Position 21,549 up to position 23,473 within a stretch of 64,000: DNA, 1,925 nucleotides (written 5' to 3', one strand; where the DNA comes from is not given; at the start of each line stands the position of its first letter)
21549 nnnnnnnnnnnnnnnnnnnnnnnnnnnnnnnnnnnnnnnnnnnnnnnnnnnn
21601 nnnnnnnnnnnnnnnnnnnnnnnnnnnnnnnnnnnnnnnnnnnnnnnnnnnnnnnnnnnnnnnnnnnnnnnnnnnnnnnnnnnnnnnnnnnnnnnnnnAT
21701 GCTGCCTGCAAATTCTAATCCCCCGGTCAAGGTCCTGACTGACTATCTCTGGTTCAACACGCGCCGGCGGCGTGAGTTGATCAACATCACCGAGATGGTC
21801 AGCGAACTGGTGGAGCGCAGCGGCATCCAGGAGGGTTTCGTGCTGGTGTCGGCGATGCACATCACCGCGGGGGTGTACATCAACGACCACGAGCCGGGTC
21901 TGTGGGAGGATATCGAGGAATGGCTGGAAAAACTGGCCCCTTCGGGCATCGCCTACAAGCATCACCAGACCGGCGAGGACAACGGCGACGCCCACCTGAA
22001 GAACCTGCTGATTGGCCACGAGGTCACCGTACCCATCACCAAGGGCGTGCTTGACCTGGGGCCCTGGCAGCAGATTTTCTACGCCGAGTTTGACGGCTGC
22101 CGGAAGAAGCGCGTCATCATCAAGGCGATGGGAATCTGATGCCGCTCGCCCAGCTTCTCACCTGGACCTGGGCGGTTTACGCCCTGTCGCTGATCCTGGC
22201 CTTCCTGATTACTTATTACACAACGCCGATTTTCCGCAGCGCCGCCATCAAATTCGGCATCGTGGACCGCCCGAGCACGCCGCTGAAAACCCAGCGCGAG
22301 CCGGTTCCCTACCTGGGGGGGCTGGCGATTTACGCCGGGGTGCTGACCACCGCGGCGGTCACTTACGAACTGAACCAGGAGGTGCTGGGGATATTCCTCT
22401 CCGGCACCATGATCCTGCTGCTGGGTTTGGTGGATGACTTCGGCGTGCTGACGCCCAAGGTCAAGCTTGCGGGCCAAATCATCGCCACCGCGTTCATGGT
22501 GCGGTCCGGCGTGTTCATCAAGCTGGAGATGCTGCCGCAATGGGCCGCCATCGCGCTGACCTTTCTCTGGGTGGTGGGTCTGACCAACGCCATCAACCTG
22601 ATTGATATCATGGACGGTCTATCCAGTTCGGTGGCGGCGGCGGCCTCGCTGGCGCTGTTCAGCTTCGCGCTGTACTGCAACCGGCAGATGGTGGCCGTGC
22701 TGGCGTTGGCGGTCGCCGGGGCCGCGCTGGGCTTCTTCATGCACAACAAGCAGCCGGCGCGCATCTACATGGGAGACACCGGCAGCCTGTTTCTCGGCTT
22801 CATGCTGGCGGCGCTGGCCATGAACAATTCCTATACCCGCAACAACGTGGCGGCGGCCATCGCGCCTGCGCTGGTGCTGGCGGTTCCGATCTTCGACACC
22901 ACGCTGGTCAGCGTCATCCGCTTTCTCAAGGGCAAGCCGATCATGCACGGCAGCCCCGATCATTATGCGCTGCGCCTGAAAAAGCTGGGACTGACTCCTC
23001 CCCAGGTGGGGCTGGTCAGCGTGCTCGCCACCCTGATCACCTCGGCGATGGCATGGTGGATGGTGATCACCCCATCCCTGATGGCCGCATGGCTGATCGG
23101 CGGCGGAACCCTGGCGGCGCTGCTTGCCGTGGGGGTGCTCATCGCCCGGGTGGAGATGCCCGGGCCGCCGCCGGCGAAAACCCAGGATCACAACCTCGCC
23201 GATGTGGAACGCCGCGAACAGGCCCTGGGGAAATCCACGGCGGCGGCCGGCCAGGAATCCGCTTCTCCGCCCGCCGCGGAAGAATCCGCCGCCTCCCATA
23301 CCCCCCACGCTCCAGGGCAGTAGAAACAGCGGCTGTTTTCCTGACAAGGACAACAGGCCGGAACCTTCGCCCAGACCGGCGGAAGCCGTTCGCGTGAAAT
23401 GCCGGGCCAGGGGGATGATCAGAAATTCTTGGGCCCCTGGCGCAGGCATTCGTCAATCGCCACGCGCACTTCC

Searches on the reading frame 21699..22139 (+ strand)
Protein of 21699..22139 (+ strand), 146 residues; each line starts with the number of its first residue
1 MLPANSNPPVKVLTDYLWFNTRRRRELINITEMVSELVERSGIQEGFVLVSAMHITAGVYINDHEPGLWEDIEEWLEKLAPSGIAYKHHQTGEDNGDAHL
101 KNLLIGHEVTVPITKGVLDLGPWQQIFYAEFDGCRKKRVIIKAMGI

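Call 64: search_protein_families(library=pfam, proteins=[window:21699-22139:+], max_evalue=0.00001)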
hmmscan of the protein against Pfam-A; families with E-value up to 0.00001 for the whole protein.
window:21699-22139:+ (146 aa): 1 family
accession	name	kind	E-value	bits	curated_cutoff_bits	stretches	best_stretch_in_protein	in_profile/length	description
PF01894.22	UPF0047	-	1.6e-39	135.1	27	1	29-142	1-116/117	Uncharacterised protein family UPF0047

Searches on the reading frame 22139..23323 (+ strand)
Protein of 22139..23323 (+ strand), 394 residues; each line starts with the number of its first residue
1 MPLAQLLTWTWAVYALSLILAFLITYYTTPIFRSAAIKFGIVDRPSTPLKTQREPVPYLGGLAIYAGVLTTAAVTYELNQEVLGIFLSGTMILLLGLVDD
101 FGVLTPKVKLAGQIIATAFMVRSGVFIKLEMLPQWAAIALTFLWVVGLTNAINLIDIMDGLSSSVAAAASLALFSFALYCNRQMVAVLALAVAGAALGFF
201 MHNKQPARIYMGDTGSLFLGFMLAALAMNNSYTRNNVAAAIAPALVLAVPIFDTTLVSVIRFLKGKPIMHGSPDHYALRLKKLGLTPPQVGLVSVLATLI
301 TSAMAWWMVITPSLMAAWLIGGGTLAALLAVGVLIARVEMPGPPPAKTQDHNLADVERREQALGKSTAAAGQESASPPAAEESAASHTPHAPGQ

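Call 65: search_protein_families(library=pfam, proteins=[window:22139-23323:+], max_evalue=0.00001)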
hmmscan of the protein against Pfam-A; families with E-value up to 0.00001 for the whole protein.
window:22139-23323:+ (394 aa): 1 family
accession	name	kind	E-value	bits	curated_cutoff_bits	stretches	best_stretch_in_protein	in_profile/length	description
PF00953.26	Glycos_transf_4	-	4.9e-34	118.1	27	1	83-228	2-157/160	Glycosyl transferase family 4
